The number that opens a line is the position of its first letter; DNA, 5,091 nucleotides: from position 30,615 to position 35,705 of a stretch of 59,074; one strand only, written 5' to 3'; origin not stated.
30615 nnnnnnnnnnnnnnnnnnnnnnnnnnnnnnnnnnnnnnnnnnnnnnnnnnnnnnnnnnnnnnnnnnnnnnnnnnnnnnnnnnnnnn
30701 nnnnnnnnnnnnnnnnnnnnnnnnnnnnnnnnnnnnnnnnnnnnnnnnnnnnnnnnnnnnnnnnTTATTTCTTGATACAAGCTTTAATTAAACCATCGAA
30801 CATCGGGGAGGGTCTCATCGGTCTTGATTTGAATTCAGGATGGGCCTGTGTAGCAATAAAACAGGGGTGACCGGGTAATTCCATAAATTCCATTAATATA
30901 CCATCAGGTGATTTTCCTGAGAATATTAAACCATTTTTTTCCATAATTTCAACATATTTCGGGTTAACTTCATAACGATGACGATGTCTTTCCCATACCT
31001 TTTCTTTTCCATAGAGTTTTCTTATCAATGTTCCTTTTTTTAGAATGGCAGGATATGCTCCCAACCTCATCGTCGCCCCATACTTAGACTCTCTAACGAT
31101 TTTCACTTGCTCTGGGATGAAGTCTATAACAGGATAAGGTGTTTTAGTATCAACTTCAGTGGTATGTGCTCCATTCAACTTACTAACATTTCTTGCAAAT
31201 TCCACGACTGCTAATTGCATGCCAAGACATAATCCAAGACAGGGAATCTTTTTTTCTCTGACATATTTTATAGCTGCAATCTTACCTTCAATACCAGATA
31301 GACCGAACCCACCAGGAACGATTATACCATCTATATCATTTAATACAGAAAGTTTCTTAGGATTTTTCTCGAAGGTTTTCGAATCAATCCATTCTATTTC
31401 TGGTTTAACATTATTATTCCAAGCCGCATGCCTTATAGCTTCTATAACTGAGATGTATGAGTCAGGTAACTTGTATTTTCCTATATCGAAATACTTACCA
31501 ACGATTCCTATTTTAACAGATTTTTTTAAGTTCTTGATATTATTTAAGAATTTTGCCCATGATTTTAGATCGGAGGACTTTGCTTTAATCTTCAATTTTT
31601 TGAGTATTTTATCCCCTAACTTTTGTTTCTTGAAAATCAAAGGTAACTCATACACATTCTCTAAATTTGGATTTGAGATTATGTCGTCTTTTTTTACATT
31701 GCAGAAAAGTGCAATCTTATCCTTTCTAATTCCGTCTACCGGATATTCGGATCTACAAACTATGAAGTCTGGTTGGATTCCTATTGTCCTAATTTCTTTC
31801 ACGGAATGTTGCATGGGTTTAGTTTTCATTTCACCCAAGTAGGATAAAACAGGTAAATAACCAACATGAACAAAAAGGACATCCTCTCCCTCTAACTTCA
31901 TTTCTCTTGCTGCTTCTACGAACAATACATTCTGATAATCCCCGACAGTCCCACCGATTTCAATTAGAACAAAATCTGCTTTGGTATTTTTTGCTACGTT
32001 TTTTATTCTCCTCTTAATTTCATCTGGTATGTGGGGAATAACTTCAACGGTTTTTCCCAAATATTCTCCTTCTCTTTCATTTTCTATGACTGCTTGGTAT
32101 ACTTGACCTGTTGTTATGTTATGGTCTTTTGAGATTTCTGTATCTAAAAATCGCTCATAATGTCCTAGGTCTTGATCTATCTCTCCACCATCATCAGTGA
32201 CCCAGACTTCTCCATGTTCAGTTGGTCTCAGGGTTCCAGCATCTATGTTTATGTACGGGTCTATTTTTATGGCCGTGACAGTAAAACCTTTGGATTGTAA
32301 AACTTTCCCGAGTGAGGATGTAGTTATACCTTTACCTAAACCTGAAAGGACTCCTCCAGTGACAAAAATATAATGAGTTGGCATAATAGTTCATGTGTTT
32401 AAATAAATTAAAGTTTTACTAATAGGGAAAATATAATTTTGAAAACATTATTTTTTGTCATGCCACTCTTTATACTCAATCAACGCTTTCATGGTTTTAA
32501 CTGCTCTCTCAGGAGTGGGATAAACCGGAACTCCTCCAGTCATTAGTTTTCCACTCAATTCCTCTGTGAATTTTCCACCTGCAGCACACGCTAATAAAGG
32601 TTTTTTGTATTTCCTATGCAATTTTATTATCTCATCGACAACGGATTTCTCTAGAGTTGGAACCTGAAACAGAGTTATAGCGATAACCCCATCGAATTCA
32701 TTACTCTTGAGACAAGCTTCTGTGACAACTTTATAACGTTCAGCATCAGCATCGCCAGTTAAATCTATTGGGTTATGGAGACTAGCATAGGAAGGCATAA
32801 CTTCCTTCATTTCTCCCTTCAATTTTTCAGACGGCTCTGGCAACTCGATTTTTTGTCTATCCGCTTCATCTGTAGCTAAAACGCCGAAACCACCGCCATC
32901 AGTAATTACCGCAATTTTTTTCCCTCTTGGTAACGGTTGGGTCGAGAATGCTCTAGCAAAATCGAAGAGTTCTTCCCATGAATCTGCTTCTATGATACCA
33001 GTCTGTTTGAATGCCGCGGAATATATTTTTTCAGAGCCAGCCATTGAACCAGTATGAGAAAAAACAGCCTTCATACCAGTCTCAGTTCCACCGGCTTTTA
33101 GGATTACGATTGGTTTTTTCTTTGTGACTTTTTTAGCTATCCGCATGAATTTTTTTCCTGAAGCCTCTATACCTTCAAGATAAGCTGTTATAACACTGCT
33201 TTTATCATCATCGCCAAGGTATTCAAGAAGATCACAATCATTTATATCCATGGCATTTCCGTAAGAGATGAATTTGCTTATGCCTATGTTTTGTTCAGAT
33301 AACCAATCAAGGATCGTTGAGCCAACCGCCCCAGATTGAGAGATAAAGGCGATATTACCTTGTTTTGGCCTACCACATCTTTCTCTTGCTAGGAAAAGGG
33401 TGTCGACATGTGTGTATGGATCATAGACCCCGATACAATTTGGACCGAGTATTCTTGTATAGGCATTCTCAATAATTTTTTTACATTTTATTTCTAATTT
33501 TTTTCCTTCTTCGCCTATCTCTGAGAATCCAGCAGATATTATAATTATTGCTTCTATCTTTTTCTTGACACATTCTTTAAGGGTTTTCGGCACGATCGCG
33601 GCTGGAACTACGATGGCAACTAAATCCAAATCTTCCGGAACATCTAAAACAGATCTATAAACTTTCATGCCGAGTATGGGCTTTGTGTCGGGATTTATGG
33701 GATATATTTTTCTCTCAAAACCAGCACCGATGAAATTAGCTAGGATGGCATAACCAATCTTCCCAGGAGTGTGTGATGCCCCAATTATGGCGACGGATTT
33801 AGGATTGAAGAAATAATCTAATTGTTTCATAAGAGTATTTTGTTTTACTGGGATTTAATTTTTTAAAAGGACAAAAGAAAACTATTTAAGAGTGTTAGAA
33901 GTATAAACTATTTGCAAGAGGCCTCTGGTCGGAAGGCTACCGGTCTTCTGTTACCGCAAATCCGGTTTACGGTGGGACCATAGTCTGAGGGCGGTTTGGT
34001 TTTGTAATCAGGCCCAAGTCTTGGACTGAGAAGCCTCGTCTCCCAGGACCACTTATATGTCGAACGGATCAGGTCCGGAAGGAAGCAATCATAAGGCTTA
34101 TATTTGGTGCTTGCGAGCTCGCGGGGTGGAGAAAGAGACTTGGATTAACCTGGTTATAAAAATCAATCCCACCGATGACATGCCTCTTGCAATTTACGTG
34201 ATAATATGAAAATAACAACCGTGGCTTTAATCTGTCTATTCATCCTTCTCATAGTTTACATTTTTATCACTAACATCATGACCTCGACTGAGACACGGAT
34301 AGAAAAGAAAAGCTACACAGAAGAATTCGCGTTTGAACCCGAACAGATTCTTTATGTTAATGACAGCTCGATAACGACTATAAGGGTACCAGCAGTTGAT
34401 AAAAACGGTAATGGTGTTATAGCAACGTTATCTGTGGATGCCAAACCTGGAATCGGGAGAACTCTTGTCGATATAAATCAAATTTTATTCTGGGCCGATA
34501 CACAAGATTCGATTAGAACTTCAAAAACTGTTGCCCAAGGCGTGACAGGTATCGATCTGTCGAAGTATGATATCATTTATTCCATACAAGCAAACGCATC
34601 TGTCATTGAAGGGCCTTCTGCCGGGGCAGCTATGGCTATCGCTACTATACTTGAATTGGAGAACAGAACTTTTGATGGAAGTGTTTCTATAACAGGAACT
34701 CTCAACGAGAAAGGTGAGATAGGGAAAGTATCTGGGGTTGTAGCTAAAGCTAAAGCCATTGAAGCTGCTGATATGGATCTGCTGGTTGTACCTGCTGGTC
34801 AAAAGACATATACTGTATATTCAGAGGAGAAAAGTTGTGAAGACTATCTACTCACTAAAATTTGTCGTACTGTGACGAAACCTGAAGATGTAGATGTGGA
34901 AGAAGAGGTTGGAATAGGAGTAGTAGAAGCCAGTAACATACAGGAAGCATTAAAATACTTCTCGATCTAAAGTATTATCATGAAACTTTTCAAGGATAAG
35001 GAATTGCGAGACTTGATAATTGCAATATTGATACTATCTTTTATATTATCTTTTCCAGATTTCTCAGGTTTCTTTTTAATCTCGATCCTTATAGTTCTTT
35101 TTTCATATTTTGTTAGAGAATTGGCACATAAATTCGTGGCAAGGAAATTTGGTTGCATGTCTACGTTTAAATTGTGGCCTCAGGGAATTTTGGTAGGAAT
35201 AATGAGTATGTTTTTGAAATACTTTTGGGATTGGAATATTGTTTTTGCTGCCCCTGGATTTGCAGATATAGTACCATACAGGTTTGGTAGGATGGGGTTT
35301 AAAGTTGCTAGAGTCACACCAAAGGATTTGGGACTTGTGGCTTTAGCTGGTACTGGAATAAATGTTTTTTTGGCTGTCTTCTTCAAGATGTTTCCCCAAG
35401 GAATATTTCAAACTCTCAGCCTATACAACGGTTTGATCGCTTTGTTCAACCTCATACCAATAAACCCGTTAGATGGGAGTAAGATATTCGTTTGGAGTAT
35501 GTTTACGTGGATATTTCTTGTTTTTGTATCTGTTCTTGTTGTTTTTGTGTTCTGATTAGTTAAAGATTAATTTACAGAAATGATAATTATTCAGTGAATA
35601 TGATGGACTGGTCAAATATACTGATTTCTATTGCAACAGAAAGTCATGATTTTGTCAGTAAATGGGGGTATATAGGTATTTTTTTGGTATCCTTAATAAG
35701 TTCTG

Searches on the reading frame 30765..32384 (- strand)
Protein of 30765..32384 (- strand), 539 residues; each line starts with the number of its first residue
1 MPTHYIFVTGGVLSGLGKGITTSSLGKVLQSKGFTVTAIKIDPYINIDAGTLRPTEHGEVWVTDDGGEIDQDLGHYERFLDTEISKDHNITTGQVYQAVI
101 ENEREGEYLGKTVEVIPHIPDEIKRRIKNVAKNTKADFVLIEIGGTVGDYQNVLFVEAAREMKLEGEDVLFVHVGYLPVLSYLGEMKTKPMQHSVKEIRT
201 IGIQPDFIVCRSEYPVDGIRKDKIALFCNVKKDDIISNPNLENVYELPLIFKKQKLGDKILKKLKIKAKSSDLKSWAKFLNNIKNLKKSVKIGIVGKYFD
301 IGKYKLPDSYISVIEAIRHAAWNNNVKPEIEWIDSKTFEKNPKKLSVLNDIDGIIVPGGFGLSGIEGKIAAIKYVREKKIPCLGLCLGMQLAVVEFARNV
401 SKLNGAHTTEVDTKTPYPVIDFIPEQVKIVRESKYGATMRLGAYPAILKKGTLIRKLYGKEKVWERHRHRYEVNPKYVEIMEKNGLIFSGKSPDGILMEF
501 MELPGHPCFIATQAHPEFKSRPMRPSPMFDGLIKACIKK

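Call 9: search_protein_families(library=ncbifam, max_evalue=0.01, proteins=[window:30765-32384:-])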
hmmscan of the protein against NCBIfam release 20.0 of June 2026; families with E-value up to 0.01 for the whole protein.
window:30765-32384:- (539 aa): 11 families
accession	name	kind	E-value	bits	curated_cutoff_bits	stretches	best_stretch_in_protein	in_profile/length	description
NF003792.0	PRK05380.1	equivalog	7.5e-227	754.2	308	1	3-538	3-528/534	CTP synthase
TIGR00337.1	PyrG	equivalog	5.7e-224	744.6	462.75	1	3-535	3-526/526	glutamine hydrolyzing CTP synthase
NF004836.1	PRK06186.1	equivalog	1.2e-35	122.7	260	1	291-536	2-227/228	CTP synthase C-terminal region-related (seleno)protein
NF001975.0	PRK00758.1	equivalog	7e-08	32.3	198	1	340-405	32-94/185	GMP synthase subunit A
TIGR00888.1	guaA_Nterm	equivalog_domain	2.7e-06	26.9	172.15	1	350-404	41-95/188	glutamine-hydrolyzing GMP synthase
TIGR01368.1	CPSaseIIsmall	equivalog_domain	2.6e-05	23.4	307.35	1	352-409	218-276/361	glutamine-hydrolyzing carbamoyl-phosphate synthase small subunit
NF009475.0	PRK12838.1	equivalog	0.0001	21.4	221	1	351-428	211-284/359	carbamoyl phosphate synthase small subunit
NF005849.0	PRK07765.1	equivalog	0.00074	18.8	308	1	345-402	41-99/219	aminodeoxychorismate/anthranilate synthase component II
NF008471.0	PRK11366.1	equivalog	0.0016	17.9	266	0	489-537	197-245/254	gamma-glutamyl-gamma-aminobutyrate hydrolase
NF000848.1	PRK00074.1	equivalog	0.0032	16.1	400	1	342-404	34-94/512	glutamine-hydrolyzing GMP synthase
NF010081.0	PRK13566.1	equivalog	0.0041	15.4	645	1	370-431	591-655/729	anthranilate synthase component I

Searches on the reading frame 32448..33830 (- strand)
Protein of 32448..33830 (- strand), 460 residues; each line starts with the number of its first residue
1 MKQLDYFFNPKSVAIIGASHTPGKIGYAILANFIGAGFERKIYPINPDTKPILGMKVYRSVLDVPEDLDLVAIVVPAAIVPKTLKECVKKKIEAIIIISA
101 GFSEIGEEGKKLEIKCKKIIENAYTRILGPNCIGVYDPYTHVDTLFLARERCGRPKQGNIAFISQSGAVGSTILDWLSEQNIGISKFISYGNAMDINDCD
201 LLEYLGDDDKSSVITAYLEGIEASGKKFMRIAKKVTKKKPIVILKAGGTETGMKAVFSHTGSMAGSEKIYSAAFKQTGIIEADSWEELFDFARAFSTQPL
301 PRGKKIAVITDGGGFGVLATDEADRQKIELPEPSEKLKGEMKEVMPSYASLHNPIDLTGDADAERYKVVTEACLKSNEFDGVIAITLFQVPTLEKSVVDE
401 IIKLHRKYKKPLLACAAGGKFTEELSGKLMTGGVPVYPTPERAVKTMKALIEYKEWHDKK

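Call 9: search_protein_families(library=ncbifam, max_evalue=0.01, proteins=[window:32448-33830:-])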
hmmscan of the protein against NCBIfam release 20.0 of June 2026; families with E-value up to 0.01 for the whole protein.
window:32448-33830:- (460 aa): 6 families
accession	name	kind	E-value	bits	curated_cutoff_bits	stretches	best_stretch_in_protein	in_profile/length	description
TIGR02717.1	AcCoA-syn-alpha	equivalog_domain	1.8e-155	518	567.15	1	4-453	1-446/447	acetate--CoA ligase alpha subunit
NF045492.1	HydPropCoALig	equivalog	2.8e-119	399.5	1300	1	3-453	247-696/700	3-hydroxypropionate--CoA ligase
NF045493.1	HydDutCoALig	equivalog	2.9e-117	393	1300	1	6-458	5-454/698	4-hydroxybutyrate--CoA ligase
NF045494.1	AcCoALig_Archglob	equivalog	6e-112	375.2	1200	1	2-454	216-663/665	acetate--CoA ligase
TIGR01019.1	sucCoAalpha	subfamily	8.9e-13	48.3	353.2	1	52-267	46-253/286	succinate--CoA ligase subunit alpha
NF004230.0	PRK05678.1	equivalog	2.4e-12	46.7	336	1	52-266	48-254/291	succinate--CoA ligase subunit alpha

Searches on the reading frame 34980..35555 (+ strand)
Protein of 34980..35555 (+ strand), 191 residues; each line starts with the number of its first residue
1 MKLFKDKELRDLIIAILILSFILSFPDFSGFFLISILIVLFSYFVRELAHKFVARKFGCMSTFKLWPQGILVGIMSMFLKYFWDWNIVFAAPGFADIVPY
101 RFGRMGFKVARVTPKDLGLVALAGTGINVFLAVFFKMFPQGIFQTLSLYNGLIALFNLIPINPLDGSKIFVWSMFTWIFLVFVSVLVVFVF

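Call 79: search_protein_families(library=pfam, max_evalue=0.001, proteins=[window:34980-35555:+])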
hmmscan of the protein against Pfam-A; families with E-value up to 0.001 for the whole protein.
window:34980-35555:+ (191 aa): 1 family
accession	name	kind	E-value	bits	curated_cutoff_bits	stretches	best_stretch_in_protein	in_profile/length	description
PF02163.28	Peptidase_M50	-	1.5e-06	28.1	27.2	1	142-170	162-190/221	Peptidase family M50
